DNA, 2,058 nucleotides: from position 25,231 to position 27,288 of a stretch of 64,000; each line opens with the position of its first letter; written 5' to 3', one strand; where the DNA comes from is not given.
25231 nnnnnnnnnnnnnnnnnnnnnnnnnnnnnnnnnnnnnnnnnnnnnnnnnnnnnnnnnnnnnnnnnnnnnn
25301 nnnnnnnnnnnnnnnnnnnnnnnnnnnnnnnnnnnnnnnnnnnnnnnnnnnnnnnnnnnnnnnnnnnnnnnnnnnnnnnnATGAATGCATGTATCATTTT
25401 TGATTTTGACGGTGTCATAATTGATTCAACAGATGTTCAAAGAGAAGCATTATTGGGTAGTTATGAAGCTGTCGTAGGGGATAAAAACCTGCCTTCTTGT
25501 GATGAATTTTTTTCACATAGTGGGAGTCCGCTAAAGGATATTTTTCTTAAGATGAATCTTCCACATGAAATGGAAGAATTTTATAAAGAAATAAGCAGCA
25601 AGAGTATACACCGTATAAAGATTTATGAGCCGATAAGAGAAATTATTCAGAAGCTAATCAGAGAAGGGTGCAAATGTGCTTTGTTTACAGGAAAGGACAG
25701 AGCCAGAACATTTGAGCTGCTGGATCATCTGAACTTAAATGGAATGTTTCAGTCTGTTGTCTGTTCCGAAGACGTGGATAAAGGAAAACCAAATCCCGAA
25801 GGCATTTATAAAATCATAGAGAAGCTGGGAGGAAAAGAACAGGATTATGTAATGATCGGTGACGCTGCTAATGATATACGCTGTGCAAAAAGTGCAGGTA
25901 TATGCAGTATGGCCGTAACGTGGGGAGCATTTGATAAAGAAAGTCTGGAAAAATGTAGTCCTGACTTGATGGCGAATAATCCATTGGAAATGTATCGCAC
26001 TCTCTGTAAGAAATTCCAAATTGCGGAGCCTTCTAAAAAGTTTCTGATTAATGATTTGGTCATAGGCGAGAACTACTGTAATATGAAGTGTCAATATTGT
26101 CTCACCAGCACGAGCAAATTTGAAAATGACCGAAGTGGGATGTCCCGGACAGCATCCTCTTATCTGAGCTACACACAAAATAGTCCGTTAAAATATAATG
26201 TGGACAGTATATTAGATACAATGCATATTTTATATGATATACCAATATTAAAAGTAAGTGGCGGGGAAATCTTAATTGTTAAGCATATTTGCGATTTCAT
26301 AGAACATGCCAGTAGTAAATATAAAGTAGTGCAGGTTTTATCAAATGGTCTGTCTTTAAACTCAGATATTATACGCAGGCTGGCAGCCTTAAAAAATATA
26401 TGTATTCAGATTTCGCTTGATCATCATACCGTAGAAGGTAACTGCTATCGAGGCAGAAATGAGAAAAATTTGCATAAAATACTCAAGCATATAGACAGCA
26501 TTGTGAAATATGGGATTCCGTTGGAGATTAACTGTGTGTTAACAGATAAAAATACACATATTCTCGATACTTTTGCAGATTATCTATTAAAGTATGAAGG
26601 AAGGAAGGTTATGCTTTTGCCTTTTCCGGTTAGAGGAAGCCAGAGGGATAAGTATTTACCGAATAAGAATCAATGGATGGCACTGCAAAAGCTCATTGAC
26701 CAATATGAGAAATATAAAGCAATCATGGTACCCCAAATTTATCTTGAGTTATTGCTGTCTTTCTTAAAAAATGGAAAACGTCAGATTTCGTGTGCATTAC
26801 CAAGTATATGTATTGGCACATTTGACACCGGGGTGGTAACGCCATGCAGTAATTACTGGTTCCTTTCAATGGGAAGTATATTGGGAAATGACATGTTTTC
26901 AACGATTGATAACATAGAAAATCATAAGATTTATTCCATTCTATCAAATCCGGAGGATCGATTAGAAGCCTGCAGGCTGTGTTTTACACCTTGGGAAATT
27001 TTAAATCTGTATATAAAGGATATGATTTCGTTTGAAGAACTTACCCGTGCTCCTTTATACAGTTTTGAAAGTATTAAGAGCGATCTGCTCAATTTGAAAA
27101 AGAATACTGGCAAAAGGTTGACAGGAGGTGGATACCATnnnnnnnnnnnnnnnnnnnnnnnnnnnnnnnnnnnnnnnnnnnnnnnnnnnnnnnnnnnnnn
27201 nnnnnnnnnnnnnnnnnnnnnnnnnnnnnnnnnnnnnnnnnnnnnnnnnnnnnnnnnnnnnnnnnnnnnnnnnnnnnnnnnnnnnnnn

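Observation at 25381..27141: Single ORF fusing a HAD phosphatase to a radical SAM/SPASM domain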

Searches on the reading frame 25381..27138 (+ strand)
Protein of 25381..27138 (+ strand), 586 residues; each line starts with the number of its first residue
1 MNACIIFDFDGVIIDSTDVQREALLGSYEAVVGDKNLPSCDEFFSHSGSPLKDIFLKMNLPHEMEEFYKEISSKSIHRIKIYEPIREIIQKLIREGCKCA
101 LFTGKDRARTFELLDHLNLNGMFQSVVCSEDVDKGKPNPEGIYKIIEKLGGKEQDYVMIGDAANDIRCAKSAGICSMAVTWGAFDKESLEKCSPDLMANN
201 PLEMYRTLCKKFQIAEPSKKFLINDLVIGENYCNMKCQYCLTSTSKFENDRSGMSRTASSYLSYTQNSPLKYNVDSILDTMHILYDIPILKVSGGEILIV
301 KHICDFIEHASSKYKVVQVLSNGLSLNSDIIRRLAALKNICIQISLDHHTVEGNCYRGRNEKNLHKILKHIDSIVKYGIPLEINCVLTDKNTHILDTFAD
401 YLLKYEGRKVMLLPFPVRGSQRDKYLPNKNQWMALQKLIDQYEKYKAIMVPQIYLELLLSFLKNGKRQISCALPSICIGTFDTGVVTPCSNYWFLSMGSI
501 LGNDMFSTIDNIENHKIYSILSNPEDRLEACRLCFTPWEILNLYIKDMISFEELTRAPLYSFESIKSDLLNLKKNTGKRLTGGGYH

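Call 3: search_protein_families(library=pfam, proteins=[window:25381-27138:+], max_evalue=0.01)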
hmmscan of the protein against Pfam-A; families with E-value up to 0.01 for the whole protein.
window:25381-27138:+ (586 aa): 6 families
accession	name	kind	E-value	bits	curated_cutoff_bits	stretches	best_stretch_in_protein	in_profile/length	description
PF13419.12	HAD_2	-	2.3e-34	119.5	23.8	1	5-179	1-178/178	Haloacid dehalogenase-like hydrolase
PF00702.32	Hydrolase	-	8.7e-25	88.7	26.4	1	4-173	3-191/191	haloacid dehalogenase-like hydrolase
PF13242.12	Hydrolase_like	-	3.5e-11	43.3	22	1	135-200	3-71/75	HAD-hyrolase-like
PF04055.27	Radical_SAM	-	5.4e-10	40.1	29.5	1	231-390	5-153/166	Radical SAM superfamily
PF08282.18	Hydrolase_3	-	0.00058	20.1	20.9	0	131-174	185-224/255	haloacid dehalogenase-like hydrolase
PF12710.13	HAD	-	0.001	20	27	1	5-170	1-189/189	haloacid dehalogenase-like hydrolase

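Call 5: search_protein_families(library=ncbifam, proteins=[window:25381-27138:+], max_evalue=0.01)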
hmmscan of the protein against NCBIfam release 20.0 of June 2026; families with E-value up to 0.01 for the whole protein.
window:25381-27138:+ (586 aa): 75 families (the best 25 are shown)
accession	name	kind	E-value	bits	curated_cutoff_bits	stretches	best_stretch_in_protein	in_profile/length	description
TIGR01454.1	AHBA_synth_RP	hypoth_equivalog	2.6e-41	141.5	246.65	1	5-205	1-200/205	AHBA synthesis associated protein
NF009804.0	PRK13288.1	equivalog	1.7e-32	112.7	218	1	4-205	5-207/215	pyrophosphatase PpaX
NF009695.0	PRK13222.1-2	equivalog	2.5e-23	82.7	225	1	65-208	78-222/226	phosphoglycolate phosphatase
TIGR01449.2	PGP_bact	equivalog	5.6e-20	71.8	180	1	67-200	72-205/213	phosphoglycolate phosphatase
NF009697.0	PRK13222.1-4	equivalog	6.1e-19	68.3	327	1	78-200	92-214/232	phosphoglycolate phosphatase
NF009694.0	PRK13222.1-1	equivalog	4.1e-17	62.3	415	1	66-200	100-231/252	phosphoglycolate phosphatase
TIGR02253.1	CTE7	subfamily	9.8e-17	61.4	169.75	1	5-204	5-220/221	TIGR02253 family HAD-type hydrolase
TIGR03351.1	PhnX-like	hypoth_equivalog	2e-15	57.3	218.9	1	77-192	84-203/220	phosphonatase-like hydrolase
NF053653.1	InDiPhoBT2121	equivalog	1.9e-14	53.7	245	1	4-200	3-207/216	inorganic diphosphatase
TIGR01990.1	bPGM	equivalog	2.8e-14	53.5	189.4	1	60-179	70-186/187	beta-phosphoglucomutase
TIGR02009.1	PGMB-YQAB-SF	subfamily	4e-14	53.2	153.35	1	4-179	3-186/186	beta-phosphoglucomutase family hydrolase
NF038283.1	viperin_w_prok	equivalog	4.1e-14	52.4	180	1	232-402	11-175/281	viperin family antiviral radical SAM protein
NF009698.0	PRK13223.1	equivalog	2.3e-13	50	466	1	68-200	89-221/272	phosphoglycolate phosphatase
NF033640.1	N_Twi_rSAM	subfamily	1.5e-12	47.3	170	1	230-440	118-335/398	twitch domain-containing radical SAM protein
TIGR01422.2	phosphonatase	equivalog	5.4e-12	45.5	220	1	67-182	85-202/251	phosphonoacetaldehyde hydrolase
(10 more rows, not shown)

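Call 6: find_homologous_proteins(query=window:25381-27138:+)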
Query window:25381-27138:+ (586 aa): 73 proteins with E <= 0.001 among 7227 candidates.
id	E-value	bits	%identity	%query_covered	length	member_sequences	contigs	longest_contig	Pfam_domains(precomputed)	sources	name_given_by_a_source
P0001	0.0e+0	1219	100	90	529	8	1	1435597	PF13419.13,PF00702.33,PF04055.28,PF13242.13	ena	-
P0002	1.7e-188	646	50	98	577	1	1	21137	PF13419.13,PF00702.33,PF04055.28,PF13242.13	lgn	-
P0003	3.0e-183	629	48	98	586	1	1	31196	PF13419.13,PF00702.33,PF04055.28,PF13242.13,PF12710.14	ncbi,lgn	ncbi:MAG: HAD-IA family hydrolase [Caulobacteraceae bacterium]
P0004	1.6e-180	620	48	97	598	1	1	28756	PF13419.13,PF00702.33,PF04055.28,PF13242.13,PF12710.14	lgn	-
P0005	1.6e-179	616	49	97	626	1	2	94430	PF13419.13,PF00702.33,PF04055.28,PF13242.13,PF12710.14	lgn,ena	-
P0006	2.3e-176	606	48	98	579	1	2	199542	PF13419.13,PF00702.33,PF04055.28,PF13242.13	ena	-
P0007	1.5e-175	603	48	98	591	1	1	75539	PF13419.13,PF00702.33,PF04055.28,PF13242.13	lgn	-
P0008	1.3e-173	597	47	98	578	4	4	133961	PF13419.13,PF00702.33,PF04055.28,PF13242.13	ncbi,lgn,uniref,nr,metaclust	ncbi:MAG: hypothetical protein RHS_1225 [Robinsoniella sp. RHS]|uniref:HAD-IA family hydrolase n=1 T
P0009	1.7e-172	593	48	98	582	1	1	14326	PF13419.13,PF00702.33,PF04055.28,PF13242.13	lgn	-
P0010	1.0e-170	587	49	99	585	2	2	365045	PF13419.13,PF00702.33,PF04055.28,PF13242.13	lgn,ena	-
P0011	1.4e-170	587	46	99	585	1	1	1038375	PF13419.13,PF00702.33,PF04055.28,PF13242.13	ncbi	ncbi:MAG: HAD-IA family hydrolase [Clostridiaceae bacterium]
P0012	4.2e-169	582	47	98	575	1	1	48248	PF13419.13,PF00702.33,PF04055.28,PF13242.13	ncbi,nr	ncbi:MAG TPA: HAD-IA family hydrolase [Ruminiclostridium sp.]|nr:HAD-IA family hydrolase [Ruminiclos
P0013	1.0e-168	581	46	99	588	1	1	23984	PF13419.13,PF00702.33,PF04055.28,PF13242.13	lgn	-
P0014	2.6e-160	553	46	97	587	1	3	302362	PF13419.13,PF00702.33,PF04055.28,PF13242.13,PF12710.14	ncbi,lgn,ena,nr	ncbi:MAG: HAD-IA family hydrolase [Lachnospiraceae bacterium]|nr:HAD-IA family hydrolase [Lachnospir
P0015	3.6e-158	546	45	97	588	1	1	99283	PF13419.13,PF00702.33,PF04055.28,PF13242.13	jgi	-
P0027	1.1e-105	373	50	60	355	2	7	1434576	PF04055.28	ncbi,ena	-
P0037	5.9e-98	347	45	60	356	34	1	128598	PF04055.28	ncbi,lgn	-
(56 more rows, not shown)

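Call 12: find_encoding_contigs(protein=P0008, flank=10000, max_places=2)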
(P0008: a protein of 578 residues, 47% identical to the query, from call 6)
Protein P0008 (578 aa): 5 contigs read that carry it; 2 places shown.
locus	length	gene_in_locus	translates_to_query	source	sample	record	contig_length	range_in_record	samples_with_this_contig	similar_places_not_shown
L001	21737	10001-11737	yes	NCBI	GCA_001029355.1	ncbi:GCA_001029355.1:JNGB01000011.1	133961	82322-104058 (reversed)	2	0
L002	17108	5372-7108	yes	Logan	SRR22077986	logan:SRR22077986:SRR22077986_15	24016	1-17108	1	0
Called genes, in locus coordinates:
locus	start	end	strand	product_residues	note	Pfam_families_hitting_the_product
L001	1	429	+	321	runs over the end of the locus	PF13489:Methyltransf_23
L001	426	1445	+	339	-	PF08100:Dimerisation (faint), PF00891:Methyltransf_2, PF13489:Methyltransf_23, PF08242:Methyltransf_12 (weak), PF13649:Methyltransf_25 (faint)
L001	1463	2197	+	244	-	PF02585:PIG-L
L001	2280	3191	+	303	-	PF00535:Glycos_transf_2, PF10111:Glyco_tranf_2_2, PF13641:Glyco_tranf_2_3, PF02709:Glyco_transf_7C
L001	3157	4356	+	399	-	PF00884:Sulfatase, PF01663:Phosphodiest, PF16347:SGSH_C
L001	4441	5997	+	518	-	PF02310:B12-binding, PF04055:Radical_SAM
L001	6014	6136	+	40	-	-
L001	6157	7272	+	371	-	PF01408:GFO_IDH_MocA, PF02894:GFO_IDH_MocA_C, PF22725:GFO_IDH_MocA_C3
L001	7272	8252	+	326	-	PF00480:ROK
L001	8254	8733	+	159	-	PF01220:DHquinase_II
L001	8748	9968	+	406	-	PF01041:DegT_DnrJ_EryC1, PF00155:Aminotran_1_2, PF01053:Cys_Met_Meta_PP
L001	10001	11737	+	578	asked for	PF00702:Hydrolase, PF13419:HAD_2, PF13242:Hydrolase_like, PF04055:Radical_SAM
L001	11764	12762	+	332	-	PF14399:BtrH_N (weak), PF13529:Peptidase_C39_2 (weak)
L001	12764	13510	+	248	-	PF01209:Ubie_methyltran, PF05219:DREV (weak), PF05148:Methyltransf_8 (weak), PF13489:Methyltransf_23, PF13847:Methyltransf_31, PF08241:Methyltransf_11, PF08242:Methyltransf_12, PF13649:Methyltransf_25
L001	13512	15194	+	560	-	PF02310:B12-binding, PF04055:Radical_SAM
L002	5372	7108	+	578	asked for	PF00702:Hydrolase, PF13419:HAD_2, PF13242:Hydrolase_like, PF04055:Radical_SAM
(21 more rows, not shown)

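Call 17: search_solved_structures(query=window:25381-27138:+, max_evalue=0.01)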
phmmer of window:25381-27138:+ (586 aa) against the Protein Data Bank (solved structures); distinct sequences matched with E-value up to 0.01: 62 (the best 60 are shown).
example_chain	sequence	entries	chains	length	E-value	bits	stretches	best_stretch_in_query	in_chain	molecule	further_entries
2yy6_A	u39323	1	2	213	8.4e-14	54.3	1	4-206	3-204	phosphoglycolate phosphatase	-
2nyv_A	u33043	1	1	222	8.4e-14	54.3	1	4-206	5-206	Phosphoglycolate phosphatase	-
3qub_A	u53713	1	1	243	1.3e-11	47.1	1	4-199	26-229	INORGANIC PYROPHOSPHATASE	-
3quc_A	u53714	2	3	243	1.3e-11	47.1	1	4-199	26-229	INORGANIC PYROPHOSPHATASE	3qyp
3qu2_A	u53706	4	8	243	1.6e-11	46.8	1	4-199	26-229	INORGANIC PYROPHOSPHATASE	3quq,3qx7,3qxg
3r9k_A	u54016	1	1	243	1.6e-11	46.7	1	4-199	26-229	Putative beta-phosphoglucomutase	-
3sd7_A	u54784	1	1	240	3.1e-11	45.8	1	4-200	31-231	Putative phosphatase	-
3mc1_A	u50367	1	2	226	3.8e-11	45.5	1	5-208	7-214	Predicted phosphatase, HAD family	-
3qu5_A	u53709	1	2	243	5.6e-11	45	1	4-199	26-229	INORGANIC PYROPHOSPHATASE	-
3qu7_A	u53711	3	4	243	7.2e-11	44.6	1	4-199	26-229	INORGANIC PYROPHOSPHATASE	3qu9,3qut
3qu4_A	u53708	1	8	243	1.6e-10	43.5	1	5-199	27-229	INORGANIC PYROPHOSPHATASE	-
2ah5_A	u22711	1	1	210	3.5e-10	42.4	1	4-204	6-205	COG0546: Predicted phosphatases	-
3kbb_A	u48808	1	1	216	1.8e-09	40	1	4-176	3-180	Phosphorylated carbohydrates phosphatase TM_1254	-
3dv9_A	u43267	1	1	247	7.5e-08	34.7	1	5-186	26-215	beta-phosphoglucomutase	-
7ocn_A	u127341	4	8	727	8.8e-08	34.4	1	6-175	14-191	HAD hydrolase, family IA, variant 3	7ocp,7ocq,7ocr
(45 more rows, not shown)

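Call 18: find_encoding_contigs(protein=P0027, flank=10000, max_places=1)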
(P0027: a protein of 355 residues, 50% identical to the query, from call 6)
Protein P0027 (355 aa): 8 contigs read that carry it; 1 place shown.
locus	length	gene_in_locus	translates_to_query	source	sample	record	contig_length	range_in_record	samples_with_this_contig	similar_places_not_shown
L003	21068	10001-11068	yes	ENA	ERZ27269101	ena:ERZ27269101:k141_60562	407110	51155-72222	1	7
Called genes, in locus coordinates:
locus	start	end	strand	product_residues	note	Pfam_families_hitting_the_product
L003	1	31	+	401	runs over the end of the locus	PF01041:DegT_DnrJ_EryC1, PF00155:Aminotran_1_2, PF01053:Cys_Met_Meta_PP, PF01212:Beta_elim_lyase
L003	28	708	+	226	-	PF00702:Hydrolase, PF12710:HAD (weak), PF13419:HAD_2, PF13242:Hydrolase_like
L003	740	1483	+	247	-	PF00106:adh_short, PF08659:KR, PF23441:SDR (faint), PF13561:adh_short_C2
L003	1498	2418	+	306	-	PF00535:Glycos_transf_2, PF10111:Glyco_tranf_2_2, PF13641:Glyco_tranf_2_3, PF13632:Glyco_trans_2_3 (weak), PF02709:Glyco_transf_7C (weak)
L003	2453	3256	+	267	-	PF00326:Peptidase_S9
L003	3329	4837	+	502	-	PF01663:Phosphodiest, PF00884:Sulfatase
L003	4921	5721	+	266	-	PF01507:PAPS_reduct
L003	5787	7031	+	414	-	PF00009:GTP_EFTU, PF01926:MMR_HSR1 (faint), PF22594:GTP-eEF1A_C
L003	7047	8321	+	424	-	PF01663:Phosphodiest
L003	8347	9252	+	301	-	PF13489:Methyltransf_23 (weak)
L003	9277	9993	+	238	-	PF02585:PIG-L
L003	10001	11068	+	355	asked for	PF04055:Radical_SAM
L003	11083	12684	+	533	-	PF02310:B12-binding, PF04055:Radical_SAM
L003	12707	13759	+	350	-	PF01408:GFO_IDH_MocA, PF22725:GFO_IDH_MocA_C3, PF02894:GFO_IDH_MocA_C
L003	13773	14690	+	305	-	PF00480:ROK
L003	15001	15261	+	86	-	PF12675:DUF3795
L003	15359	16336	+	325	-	PF02543:Carbam_trans_N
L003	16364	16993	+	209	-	PF16861:Carbam_trans_C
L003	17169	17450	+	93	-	PF00550:PP-binding (faint)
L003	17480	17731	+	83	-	PF00550:PP-binding (weak)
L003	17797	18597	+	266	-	PF06182:ABC2_membrane_6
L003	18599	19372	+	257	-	PF06182:ABC2_membrane_6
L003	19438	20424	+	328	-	PF00005:ABC_tran, PF13304:AAA_21 (weak)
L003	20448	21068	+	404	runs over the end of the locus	PF00109:ketoacyl-synt, PF02801:Ketoacyl-synt_C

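Call 19: find_encoding_contigs(protein=P0037, flank=10000, max_places=1)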
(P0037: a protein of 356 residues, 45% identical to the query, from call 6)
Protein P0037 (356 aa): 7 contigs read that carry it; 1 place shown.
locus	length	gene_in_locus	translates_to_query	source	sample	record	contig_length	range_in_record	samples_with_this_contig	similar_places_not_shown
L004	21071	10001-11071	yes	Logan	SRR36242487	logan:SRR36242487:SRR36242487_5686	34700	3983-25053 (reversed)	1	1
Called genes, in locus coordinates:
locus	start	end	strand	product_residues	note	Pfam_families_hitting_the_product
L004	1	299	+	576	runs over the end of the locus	PF00664:ABC_membrane, PF00005:ABC_tran, PF02463:SMC_N (weak), PF13401:AAA_22 (faint)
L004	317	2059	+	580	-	PF00664:ABC_membrane, PF00005:ABC_tran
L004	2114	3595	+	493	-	PF00884:Sulfatase (faint), PF01663:Phosphodiest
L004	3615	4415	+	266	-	PF01507:PAPS_reduct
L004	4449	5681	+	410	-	PF00009:GTP_EFTU, PF01926:MMR_HSR1 (faint), PF22594:GTP-eEF1A_C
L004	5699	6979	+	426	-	PF01663:Phosphodiest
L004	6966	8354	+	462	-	PF00501:AMP-binding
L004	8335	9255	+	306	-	PF08241:Methyltransf_11 (weak)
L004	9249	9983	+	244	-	PF02585:PIG-L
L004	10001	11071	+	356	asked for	PF04055:Radical_SAM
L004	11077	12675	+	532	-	PF02310:B12-binding, PF04055:Radical_SAM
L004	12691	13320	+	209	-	PF16861:Carbam_trans_C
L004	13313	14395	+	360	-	PF01408:GFO_IDH_MocA, PF02894:GFO_IDH_MocA_C, PF22725:GFO_IDH_MocA_C3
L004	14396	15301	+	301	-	PF00480:ROK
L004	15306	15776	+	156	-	PF01220:DHquinase_II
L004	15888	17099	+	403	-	PF01041:DegT_DnrJ_EryC1, PF00155:Aminotran_1_2, PF01053:Cys_Met_Meta_PP, PF01212:Beta_elim_lyase (weak), PF00266:Aminotran_5 (faint)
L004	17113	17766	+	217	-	PF00702:Hydrolase, PF08282:Hydrolase_3 (faint), PF12710:HAD, PF13419:HAD_2, PF13242:Hydrolase_like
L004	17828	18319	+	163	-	PF05014:Nuc_deoxyrib_tr (weak)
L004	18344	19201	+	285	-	PF01180:DHO_dh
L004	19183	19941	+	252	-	PF02633:Creatininase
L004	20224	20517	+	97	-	PF09035:Tn916-Xis, PF12728:HTH_17 (weak)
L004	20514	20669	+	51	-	-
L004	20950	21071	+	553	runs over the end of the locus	PF00920:ILVD_EDD_N, PF24877:ILV_EDD_C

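Call 20: find_encoding_contigs(protein=P0011, flank=10000, max_places=1)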
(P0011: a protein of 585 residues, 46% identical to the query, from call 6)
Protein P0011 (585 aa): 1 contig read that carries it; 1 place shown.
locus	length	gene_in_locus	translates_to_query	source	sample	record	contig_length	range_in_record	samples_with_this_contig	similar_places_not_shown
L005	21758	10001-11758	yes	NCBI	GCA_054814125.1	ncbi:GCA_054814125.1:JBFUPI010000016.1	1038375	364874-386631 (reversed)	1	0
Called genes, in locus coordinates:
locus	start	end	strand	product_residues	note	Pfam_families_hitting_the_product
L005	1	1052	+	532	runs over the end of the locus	PF02310:B12-binding, PF04055:Radical_SAM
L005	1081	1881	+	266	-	PF01507:PAPS_reduct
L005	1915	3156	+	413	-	PF00009:GTP_EFTU, PF01926:MMR_HSR1 (faint), PF03144:GTP_EFTU_D2, PF22594:GTP-eEF1A_C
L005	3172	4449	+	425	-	PF01663:Phosphodiest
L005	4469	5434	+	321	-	PF08100:Dimerisation (weak)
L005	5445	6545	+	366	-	PF01408:GFO_IDH_MocA, PF02894:GFO_IDH_MocA_C, PF22725:GFO_IDH_MocA_C3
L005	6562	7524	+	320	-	PF00480:ROK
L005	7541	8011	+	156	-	PF01220:DHquinase_II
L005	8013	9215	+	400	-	PF01041:DegT_DnrJ_EryC1, PF01053:Cys_Met_Meta_PP, PF00155:Aminotran_1_2, PF00266:Aminotran_5 (weak), PF01212:Beta_elim_lyase (weak)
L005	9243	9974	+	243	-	PF02585:PIG-L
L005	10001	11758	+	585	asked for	PF00702:Hydrolase, PF13419:HAD_2, PF13242:Hydrolase_like, PF04055:Radical_SAM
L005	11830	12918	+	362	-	PF00465:Fe-ADH (weak), PF13685:Fe-ADH_2, PF01761:DHQ_synthase, PF24621:DHQS_C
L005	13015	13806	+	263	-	PF01648:ACPS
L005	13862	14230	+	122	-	PF04237:YjbR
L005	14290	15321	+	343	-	PF04069:OpuAC (weak), PF13379:NMT1_2, PF09084:NMT1, PF12974:Phosphonate-bd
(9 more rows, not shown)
